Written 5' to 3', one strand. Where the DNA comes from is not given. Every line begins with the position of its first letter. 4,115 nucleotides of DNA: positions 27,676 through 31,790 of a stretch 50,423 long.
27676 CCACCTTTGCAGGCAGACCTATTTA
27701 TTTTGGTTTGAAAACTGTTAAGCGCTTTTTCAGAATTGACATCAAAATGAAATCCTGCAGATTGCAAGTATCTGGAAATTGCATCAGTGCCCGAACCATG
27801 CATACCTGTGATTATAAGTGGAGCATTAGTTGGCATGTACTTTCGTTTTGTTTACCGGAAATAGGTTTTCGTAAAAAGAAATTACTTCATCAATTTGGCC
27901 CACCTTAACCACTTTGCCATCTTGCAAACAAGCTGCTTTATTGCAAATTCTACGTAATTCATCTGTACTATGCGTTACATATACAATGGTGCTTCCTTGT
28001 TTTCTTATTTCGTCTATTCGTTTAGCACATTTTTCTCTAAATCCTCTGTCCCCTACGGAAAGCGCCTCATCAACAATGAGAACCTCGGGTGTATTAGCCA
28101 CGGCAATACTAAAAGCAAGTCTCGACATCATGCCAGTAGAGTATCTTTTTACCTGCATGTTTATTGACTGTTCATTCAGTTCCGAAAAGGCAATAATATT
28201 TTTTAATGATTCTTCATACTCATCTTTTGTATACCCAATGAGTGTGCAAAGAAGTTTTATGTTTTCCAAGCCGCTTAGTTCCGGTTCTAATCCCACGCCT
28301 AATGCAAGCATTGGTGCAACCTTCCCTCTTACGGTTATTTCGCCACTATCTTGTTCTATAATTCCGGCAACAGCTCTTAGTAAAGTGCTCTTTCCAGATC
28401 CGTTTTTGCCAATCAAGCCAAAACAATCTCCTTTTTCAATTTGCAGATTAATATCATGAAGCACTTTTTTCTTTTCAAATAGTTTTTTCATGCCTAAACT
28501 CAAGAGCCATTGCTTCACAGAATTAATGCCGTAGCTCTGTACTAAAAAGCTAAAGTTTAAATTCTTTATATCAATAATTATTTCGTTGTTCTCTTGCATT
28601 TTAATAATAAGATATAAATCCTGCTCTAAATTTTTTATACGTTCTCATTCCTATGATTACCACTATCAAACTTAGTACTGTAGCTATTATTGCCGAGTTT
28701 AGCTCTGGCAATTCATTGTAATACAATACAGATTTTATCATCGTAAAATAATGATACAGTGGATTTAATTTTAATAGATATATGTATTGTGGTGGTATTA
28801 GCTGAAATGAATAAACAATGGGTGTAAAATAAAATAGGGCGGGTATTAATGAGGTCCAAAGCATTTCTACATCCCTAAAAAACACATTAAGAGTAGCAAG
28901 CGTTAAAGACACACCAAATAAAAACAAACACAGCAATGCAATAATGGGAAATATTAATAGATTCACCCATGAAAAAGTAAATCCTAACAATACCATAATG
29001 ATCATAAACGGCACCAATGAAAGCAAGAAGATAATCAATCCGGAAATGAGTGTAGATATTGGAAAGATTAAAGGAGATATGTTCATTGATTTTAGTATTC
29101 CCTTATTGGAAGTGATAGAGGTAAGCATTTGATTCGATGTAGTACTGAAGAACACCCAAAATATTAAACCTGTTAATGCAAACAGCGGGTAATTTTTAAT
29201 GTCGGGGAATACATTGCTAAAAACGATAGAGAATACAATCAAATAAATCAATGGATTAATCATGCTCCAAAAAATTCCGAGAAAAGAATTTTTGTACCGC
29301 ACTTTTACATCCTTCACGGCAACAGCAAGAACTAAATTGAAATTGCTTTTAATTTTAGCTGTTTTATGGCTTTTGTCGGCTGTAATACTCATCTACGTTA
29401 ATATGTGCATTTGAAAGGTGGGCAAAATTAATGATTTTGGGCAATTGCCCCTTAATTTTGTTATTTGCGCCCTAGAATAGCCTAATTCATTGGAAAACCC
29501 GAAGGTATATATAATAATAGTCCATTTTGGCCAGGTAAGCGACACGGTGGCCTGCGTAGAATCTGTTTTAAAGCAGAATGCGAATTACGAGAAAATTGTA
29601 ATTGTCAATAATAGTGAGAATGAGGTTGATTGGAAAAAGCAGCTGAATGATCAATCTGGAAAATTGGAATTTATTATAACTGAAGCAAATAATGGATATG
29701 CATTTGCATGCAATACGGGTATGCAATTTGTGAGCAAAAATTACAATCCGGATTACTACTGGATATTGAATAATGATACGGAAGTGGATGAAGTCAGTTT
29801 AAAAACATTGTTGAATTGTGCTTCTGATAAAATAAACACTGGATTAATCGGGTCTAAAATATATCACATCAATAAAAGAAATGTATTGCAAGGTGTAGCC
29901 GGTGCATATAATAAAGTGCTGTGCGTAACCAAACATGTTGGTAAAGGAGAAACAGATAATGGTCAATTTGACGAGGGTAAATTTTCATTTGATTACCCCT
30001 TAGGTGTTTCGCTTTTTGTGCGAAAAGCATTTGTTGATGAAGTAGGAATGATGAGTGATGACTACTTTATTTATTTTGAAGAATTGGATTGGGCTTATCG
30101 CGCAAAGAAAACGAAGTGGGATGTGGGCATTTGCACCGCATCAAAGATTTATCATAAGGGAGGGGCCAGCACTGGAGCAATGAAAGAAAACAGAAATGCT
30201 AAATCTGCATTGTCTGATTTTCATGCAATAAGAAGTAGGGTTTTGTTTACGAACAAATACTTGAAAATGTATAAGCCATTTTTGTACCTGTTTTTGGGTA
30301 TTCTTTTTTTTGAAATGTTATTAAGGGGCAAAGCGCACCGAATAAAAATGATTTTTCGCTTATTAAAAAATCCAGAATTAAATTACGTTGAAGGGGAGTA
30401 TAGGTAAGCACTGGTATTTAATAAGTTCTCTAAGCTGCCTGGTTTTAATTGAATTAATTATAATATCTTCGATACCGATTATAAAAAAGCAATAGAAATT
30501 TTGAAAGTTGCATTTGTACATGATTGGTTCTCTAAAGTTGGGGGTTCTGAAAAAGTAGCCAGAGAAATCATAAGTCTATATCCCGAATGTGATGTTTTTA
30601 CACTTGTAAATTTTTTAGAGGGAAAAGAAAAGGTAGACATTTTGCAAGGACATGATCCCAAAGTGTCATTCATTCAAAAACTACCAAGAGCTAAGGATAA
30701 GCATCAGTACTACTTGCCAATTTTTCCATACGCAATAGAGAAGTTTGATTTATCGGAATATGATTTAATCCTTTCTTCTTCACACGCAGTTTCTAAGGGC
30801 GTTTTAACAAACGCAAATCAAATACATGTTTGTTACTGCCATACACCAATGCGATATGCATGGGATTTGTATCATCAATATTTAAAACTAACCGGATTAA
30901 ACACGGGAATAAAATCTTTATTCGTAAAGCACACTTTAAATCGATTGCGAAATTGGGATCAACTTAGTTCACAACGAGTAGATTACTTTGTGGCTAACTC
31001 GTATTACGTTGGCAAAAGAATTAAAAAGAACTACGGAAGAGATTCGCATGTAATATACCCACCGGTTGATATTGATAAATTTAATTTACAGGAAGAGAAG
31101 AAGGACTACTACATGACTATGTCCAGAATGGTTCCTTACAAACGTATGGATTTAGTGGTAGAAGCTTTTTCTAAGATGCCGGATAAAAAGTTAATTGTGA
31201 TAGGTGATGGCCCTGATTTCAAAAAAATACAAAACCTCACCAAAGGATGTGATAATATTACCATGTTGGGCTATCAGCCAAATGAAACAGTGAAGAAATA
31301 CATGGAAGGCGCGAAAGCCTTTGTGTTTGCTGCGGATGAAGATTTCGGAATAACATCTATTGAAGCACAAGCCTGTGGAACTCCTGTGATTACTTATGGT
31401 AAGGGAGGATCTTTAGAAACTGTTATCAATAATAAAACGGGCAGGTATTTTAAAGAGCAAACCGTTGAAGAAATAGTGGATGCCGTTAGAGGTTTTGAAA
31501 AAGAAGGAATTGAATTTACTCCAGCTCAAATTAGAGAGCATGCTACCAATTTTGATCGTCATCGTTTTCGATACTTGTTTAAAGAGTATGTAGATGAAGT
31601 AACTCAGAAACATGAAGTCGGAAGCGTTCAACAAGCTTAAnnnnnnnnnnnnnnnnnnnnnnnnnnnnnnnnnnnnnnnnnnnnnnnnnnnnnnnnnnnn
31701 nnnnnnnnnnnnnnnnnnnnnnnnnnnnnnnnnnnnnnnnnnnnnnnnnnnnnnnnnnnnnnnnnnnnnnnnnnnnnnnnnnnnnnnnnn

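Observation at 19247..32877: Composite surface-glycan locus combining an ABC exporter, two O-acyl relay modules, a sulfotransferase-like::GT2 fusion and an O-antigen-ligase-family protein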

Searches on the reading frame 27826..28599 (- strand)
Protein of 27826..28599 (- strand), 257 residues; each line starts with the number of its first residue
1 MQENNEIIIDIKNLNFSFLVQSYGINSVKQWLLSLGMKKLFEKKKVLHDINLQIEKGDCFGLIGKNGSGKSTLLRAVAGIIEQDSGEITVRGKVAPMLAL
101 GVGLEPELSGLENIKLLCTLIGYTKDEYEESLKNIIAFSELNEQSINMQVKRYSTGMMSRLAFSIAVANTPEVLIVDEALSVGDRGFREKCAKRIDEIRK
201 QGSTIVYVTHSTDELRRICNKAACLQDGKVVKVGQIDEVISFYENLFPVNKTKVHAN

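Call 3: search_protein_families(library=pfam, proteins=[window:27826-28599:-], max_evalue=0.01)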
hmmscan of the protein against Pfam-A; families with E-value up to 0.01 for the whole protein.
window:27826-28599:- (257 aa): 11 families
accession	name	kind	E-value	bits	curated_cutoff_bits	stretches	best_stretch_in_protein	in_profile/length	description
PF00005.33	ABC_tran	-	1.6e-21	77.7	25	1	47-180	1-136/137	ABC transporter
PF13304.12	AAA_21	-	7.3e-06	26.7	27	1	60-89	2-37/304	AAA domain, putative AbiEii toxin, Type IV TA system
PF13555.12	AAA_29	-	0.00018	21.7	27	1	52-79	17-44/61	P-loop containing region of AAA domain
PF13604.12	AAA_30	-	0.00028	21.1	27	1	59-188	20-106/191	AAA domain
PF02463.25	SMC_N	-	0.00043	20.2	40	0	60-78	27-45/220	RecF/RecN/SMC N terminal domain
PF00270.35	DEAD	-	0.0022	18.2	26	1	56-201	13-150/167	DEAD/DEAH box helicase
PF13476.12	AAA_23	-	0.0032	18.6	27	1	55-78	18-40/201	AAA domain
PF00004.35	AAA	-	0.0034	18.3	21.2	0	62-153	3-38/131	ATPase family associated with various cellular activities (AAA)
PF13401.12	AAA_22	-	0.0034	18.1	27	0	61-183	9-97/130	AAA domain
PF13175.12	AAA_15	-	0.0042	17.2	32.1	1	59-84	25-50/374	AAA ATPase domain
PF03193.22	RsgA_GTPase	-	0.0073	16.6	30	0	35-89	82-138/174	RsgA GTPase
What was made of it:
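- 27826..28599 (-): Wzt-type ABC ATPase, short form (257 aa, no carbohydrate-binding module). Pfam ABC_tran (call 3).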

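Call 6: search_protein_families(library=ncbifam, proteins=[window:27826-28599:-], max_evalue=0.001)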
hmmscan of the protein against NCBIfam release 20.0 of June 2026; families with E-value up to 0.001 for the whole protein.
window:27826-28599:- (257 aa): 183 families (the best 25 are shown)
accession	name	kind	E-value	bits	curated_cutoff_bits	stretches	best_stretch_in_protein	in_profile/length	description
NF050108.1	galactan_ABC_ATP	equivalog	1.6e-53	181.4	400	1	45-244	43-241/244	galactan export ABC transporter ATP-binding subunit Wzt/RfbE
NF010065.0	PRK13545.1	equivalog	2.2e-52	178.5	538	1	45-246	38-237/549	teichoic acids export protein ATP-binding subunit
NF010066.0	PRK13546.1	equivalog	2.6e-52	177.8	320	1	9-253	5-244/264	teichoic acids export ABC transporter ATP-binding subunit TagH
TIGR04521.1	ECF_ATPase_2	equivalog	1.8e-32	112.5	330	2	118-246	110-239/279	energy-coupling factor transporter ATPase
TIGR01188.1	drrA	subfamily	3.1e-31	108.8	312.45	1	39-239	1-211/302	daunorubicin resistance ABC transporter, ATP-binding protein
NF010059.0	PRK13536.1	equivalog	4.4e-31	107.9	549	1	35-240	47-262/342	nodulation factor ABC transporter ATP-binding protein NodI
NF010060.0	PRK13537.1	equivalog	1.4e-30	106.3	521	1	37-240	21-234/314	nodulation factor ABC transporter ATP-binding protein NodI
TIGR01288.1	nodI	equivalog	3.3e-29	101.9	424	1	36-240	9-223/303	nodulation factor ABC transporter ATP-binding protein NodI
TIGR03740.1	galliderm_ABC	subfamily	5.2e-29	101.5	309.75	1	37-238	6-210/223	lantibiotic protection ABC transporter ATP-binding subunit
NF006987.0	PRK09452.1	equivalog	1.8e-28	99.3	482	1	33-247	18-243/378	spermidine/putrescine ABC transporter ATP-binding protein PotA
TIGR01186.1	proV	subfamily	1.2e-27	97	326.6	1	44-241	6-219/363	betaine/proline/choline family ABC transporter ATP-binding protein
TIGR04520.1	ECF_ATPase_1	equivalog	2.1e-27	96.2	315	2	42-93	13-64/269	energy-coupling factor transporter ATPase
TIGR03265.1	PhnT2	equivalog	5e-26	91.7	457.7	1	37-241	10-224/353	putative 2-aminoethylphosphonate ABC transporter ATP-binding protein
NF040840.2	tungstate_WtpC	equivalog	2.1e-25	89.7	440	1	45-241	14-220/347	tungstate ABC transporter ATP-binding protein WtpC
TIGR00968.1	3a0106s01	subfamily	3.2e-25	89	342.75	1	37-242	6-221/237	sulfate ABC transporter ATP-binding protein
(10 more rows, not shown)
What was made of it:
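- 27826..28599 (-): Best NCBIfam hits are galactan-export Wzt/RfbE, E 2e-53, and TagH, E 3e-52, both below the equivalog cut-offs (call 6).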

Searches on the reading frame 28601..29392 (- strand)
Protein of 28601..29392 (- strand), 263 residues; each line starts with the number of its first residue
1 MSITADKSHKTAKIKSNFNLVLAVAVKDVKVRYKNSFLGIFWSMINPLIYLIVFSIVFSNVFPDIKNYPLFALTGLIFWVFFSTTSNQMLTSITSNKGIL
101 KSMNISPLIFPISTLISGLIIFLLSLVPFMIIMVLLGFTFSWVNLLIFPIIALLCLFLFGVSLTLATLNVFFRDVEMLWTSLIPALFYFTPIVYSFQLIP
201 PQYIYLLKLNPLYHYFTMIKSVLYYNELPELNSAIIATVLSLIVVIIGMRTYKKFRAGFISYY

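Call 3: search_protein_families(library=pfam, proteins=[window:28601-29392:-], max_evalue=0.01)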
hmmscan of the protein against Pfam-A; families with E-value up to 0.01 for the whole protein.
window:28601-29392:- (263 aa): 2 families
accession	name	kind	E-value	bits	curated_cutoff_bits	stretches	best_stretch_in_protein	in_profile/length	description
PF01061.29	ABC2_membrane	-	2.2e-16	60.4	26.9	1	21-223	3-210/211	ABC-2 type transporter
PF12698.13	ABC2_membrane_3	-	8.4e-05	22.3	31.6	1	71-247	163-343/347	ABC-2 family transporter protein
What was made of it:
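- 28601..29392 (-): Wzm-type ABC-2 permease (263 aa). Pfam ABC2_membrane E 2e-16 (call 3).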

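Call 6: search_protein_families(library=ncbifam, proteins=[window:28601-29392:-], max_evalue=0.001)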
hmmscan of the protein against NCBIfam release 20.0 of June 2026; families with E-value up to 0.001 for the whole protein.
window:28601-29392:- (263 aa): 2 families
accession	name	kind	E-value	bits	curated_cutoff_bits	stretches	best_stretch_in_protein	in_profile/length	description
NF050109.1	galactan_ABC_perm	equivalog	1.1e-27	97.3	380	1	17-254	20-266/272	galactan export ABC transporter permease subunit Wzm/RfbD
NF050053.1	CapPschTportKpsM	equivalog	6.4e-13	49.2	300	1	19-252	3-247/257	capsule polysaccharide transporter KpsM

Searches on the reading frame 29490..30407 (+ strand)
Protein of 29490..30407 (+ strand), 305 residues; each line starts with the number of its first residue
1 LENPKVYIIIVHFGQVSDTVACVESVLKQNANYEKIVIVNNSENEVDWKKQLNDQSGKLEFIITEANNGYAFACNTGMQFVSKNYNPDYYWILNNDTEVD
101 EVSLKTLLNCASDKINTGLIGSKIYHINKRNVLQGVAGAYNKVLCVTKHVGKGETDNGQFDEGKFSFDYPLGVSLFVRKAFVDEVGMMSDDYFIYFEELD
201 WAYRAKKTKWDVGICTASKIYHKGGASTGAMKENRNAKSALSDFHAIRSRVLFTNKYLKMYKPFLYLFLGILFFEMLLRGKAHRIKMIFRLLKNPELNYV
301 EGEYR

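Call 3: search_protein_families(library=pfam, proteins=[window:29490-30407:+], max_evalue=0.01)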
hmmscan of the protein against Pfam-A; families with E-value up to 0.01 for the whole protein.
window:29490-30407:+ (305 aa): 3 families
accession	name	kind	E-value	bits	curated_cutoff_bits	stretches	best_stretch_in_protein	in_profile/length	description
PF00535.33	Glycos_transf_2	-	9.6e-10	39.1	23.3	1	8-130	2-122/168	Glycosyl transferase family 2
PF13641.12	Glyco_tranf_2_3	-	1.4e-05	25.7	27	1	4-235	1-224/230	Glycosyltransferase like family 2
PF00483.29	NTP_transferase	-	0.00096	19.2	21.2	1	30-118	43-131/245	Nucleotidyl transferase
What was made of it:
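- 29490..30407 (+): GT2 (305 aa). Candidate adaptor or primer glycosyltransferase. Pfam Glycos_transf_2 E 1e-9 (call 3).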

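Call 6: search_protein_families(library=ncbifam, proteins=[window:29490-30407:+], max_evalue=0.001)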
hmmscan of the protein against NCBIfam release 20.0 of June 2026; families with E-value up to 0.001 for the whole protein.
window:29490-30407:+ (305 aa): 4 families
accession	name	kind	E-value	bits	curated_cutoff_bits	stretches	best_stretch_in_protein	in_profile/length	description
TIGR01556.1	rhamnosyltran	subfamily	1e-12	47.8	200.55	1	32-248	20-230/281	rhamnosyltransferase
NF007482.0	PRK10073.1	equivalog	1e-05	24.7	423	1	3-111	5-110/334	glycosyltransferase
NF050113.1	gal_furan_GlfT1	equivalog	8.2e-05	22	330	1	9-115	4-109/290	galactofuranosyltransferase GlfT1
TIGR03937.1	PgaC_IcaA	equivalog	0.00091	18.3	422.3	0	2-120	43-159/407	poly-beta-1,6-N-acetyl-D-glucosamine synthase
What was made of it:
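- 29490..30407 (+): Weak NCBIfam hits to the rhamnosyltransferase subfamily, E 1e-12, and to GlfT1, E 8e-5, both below the cut-offs (call 6).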

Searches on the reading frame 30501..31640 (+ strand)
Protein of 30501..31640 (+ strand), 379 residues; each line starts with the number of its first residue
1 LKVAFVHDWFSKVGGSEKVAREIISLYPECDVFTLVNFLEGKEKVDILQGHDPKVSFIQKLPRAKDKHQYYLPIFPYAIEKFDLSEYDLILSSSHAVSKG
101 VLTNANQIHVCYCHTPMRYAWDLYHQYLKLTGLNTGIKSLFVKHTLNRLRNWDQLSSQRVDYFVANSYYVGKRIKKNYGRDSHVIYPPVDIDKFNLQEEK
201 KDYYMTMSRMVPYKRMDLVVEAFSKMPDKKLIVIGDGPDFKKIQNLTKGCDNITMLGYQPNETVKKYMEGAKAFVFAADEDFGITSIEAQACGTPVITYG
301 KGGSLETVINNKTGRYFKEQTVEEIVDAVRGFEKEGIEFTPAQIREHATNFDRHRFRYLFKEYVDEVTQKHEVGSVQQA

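Call 3: search_protein_families(library=pfam, proteins=[window:30501-31640:+], max_evalue=0.01)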
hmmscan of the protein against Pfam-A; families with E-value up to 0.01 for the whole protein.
window:30501-31640:+ (379 aa): 4 families
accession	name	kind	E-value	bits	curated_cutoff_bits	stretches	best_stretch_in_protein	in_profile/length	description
PF00534.26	Glycos_transf_1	-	3.9e-30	105.1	26.4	1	193-339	7-160/172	Glycosyl transferases group 1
PF13692.12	Glyco_trans_1_4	-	7.1e-21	75.4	27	1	205-330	5-137/142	Glycosyl transferases group 1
PF13439.12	Glyco_transf_4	-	5.4e-09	36.7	28.5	1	44-192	34-169/170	Glycosyltransferase Family 4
PF20706.3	GT4-conflict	-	0.00026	20.5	26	1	199-351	195-358/385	Family 4 Glycosyltransferase in conflict systems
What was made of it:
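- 30501..31640 (+): GT4 (GT-B, 379 aa). The most conserved gene of the block and a likely early-step GT. Pfam Glycos_transf_1 E 4e-30 (call 3).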

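Call 6: search_protein_families(library=ncbifam, proteins=[window:30501-31640:+], max_evalue=0.001)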
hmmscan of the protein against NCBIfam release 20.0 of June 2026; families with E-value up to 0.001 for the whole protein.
window:30501-31640:+ (379 aa): 28 families (the best 25 are shown)
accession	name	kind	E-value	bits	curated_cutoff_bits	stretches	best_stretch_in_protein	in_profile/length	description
TIGR03999.1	thiol_BshA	equivalog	4.6e-15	55.4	273.7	1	198-332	196-335/375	N-acetyl-alpha-D-glucosaminyl L-malate synthase BshA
NF053787.1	GlcN_PG_synth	equivalog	1.8e-11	43.5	480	1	202-350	198-341/361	N-acetylglucosaminyl phosphatidylglycerol synthase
NF007396.0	PRK09922.1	equivalog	2.9e-11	42.8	385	1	182-366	160-357/361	lipopolysaccharide 1,6-galactosyltransferase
TIGR03088.1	stp2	hypoth_equivalog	5.4e-10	38.8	409.05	1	195-335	188-338/374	TIGR03088 family PEP-CTERM/XrtA system glycosyltransferase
NF047684.1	TeichurnBiosyTuaC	equivalog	5.9e-10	38.6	550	1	196-338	215-357/391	teichuronic acid biosynthesis protein TuaC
NF049988.1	MGlcDAGSynMgs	equivalog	8e-10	38.6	400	1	205-329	217-347/398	alpha-monoglucosyldiacylglycerol synthase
NF041010.1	glycosy_Agl16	equivalog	9.4e-10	37.9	575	1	118-335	86-318/352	glycosylation protein Agl16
NF012028.0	PRK15484.1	subfamily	1.6e-09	37.3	618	1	193-329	186-338/380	lipopolysaccharide N-acetylglucosaminyltransferase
NF047880.1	glyco_SdgA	exception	1.7e-09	36.8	800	1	145-330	262-451/488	serine-aspartate repeat adhesin O-glycosyltransferase SdgA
NF041876.1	EPS_EpsE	equivalog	2.4e-09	36.9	400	1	251-333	276-359/389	exopolysaccharide biosynthesis GT4 family glycosyltransferase EpsE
TIGR04047.1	MSMEG_0565_glyc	hypoth_equivalog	2.6e-09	36.6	259.85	1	245-332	251-338/373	MSMEG_0565 family glycosyltransferase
TIGR03449.1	mycothiol_MshA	equivalog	9.7e-09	34.6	462.5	1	207-335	226-369/406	D-inositol-3-phosphate glycosyltransferase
TIGR02095.1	glgA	subfamily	3.4e-07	29.3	328.45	1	193-328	285-434/477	glycogen/starch synthase, ADP-glucose type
TIGR02472.1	sucr_P_syn_N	equivalog_domain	1.2e-06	27.7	576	1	277-330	348-401/439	sucrose-phosphate synthase, putative, glycosyltransferase domain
TIGR02149.1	glgA_Coryne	subfamily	1.3e-06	27.8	302.4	1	245-321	257-335/391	glycogen synthase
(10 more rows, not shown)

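Call 90: find_homologous_proteins(query=window:30501-31640:+, max_evalue=1e-40)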
Query window:30501-31640:+ (379 aa): 7999 proteins with E <= 1e-40 among 8000 candidates; the best 120 are listed.
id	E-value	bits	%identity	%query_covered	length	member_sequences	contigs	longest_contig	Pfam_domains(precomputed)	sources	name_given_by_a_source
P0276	6.5e-251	850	96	100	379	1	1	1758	PF00534.27,PF13439.13,PF13692.13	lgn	-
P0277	1.5e-223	760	100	87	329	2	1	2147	PF00534.27,PF13439.13,PF13692.13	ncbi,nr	ncbi:MAG: glycosyltransferase, partial [Bacteroidia bacterium]|nr:glycosyltransferase [Bacteroidia b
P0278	1.0e-221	754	85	100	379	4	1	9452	PF00534.27,PF13439.13,PF20706.4,PF13692.13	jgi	-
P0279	1.6e-168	579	85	77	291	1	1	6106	PF00534.27,PF13439.13,PF13692.13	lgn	-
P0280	3.0e-146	506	63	92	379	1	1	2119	PF00534.27,PF13439.13,PF13692.13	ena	-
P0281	3.3e-146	505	63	92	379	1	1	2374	PF00534.27,PF13439.13,PF13692.13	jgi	-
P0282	1.5e-144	500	59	97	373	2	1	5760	PF00534.27,PF13439.13,PF13692.13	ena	-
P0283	3.2e-144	499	60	96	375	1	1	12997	PF00534.27,PF13439.13,PF13692.13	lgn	-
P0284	2.1e-143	496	60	98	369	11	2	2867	PF00534.27,PF13439.13,PF13692.13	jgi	jgi:glycosyltransferase involved in cell wall biosynthesis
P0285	2.4e-143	496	60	97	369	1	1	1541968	PF00534.27,PF13439.13,PF13692.13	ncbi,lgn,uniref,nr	ncbi:glycosyl transferase group 1 [Desulfurobacterium thermolithotrophum DSM 11699]|uniref:Glycosyl 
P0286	2.6e-143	496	60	96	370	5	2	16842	PF00534.27,PF13439.13,PF13692.13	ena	-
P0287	1.2e-142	494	60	97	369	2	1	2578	PF00534.27,PF13439.13,PF13692.13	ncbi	-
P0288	1.5e-141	490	60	97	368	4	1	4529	PF00534.27,PF13439.13,PF13692.13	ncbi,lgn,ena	-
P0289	2.2e-141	490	55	97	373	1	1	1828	PF00534.27,PF13439.13,PF13692.13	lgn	-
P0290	2.9e-141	489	58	98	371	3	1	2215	PF00534.27,PF13439.13,PF13692.13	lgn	-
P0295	5.4e-141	488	61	98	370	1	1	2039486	PF00534.27,PF13439.13,PF13692.13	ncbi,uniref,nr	ncbi:glycosyltransferase family 4 protein [Mucilaginibacter sp. Bleaf8]|uniref:glycosyltransferase f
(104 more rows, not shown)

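Call 91: find_encoding_contigs(protein=P0295, flank=10000, max_places=1)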
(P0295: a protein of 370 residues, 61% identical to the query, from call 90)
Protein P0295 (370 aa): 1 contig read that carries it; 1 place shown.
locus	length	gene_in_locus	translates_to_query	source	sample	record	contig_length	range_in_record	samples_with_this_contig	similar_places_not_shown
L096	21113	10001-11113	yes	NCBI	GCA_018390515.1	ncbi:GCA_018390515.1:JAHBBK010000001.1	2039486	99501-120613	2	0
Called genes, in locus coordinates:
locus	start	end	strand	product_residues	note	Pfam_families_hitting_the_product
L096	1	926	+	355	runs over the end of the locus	PF02706:Wzz (weak)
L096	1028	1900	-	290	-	PF02485:Branch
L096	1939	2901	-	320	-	PF00535:Glycos_transf_2, PF10111:Glyco_tranf_2_2, PF13641:Glyco_tranf_2_3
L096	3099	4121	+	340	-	PF00535:Glycos_transf_2, PF10111:Glyco_tranf_2_2, PF13641:Glyco_tranf_2_3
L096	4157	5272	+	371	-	PF13450:NAD_binding_8, PF01593:Amino_oxidase (weak), PF03275:GLF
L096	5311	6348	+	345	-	PF26334:Gtf3_N, PF26337:Gtf3_C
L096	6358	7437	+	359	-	PF13439:Glyco_transf_4 (weak), PF20706:GT4-conflict, PF00534:Glycos_transf_1, PF13692:Glyco_trans_1_4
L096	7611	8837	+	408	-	-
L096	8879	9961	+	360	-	PF13439:Glyco_transf_4, PF20706:GT4-conflict (weak), PF00534:Glycos_transf_1, PF13692:Glyco_trans_1_4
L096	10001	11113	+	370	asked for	PF13439:Glyco_transf_4, PF00534:Glycos_transf_1, PF13692:Glyco_trans_1_4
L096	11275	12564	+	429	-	PF02397:Bac_transf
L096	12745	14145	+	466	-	PF13727:CoA_binding_3, PF02397:Bac_transf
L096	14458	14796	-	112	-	-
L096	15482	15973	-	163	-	PF21982:RecX_HTH1, PF02631:RecX_HTH2, PF21981:RecX_HTH3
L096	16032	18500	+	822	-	PF08245:Mur_ligase_M, PF02875:Mur_ligase_C (weak), PF01168:Ala_racemase_N, PF00842:Ala_racemase_C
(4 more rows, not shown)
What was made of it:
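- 30501..31640 (+): Homologues are 55-63% identical across phyla, and in Mucilaginibacter the gene sits next to two Bac_transf PGT genes (calls 90-91).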
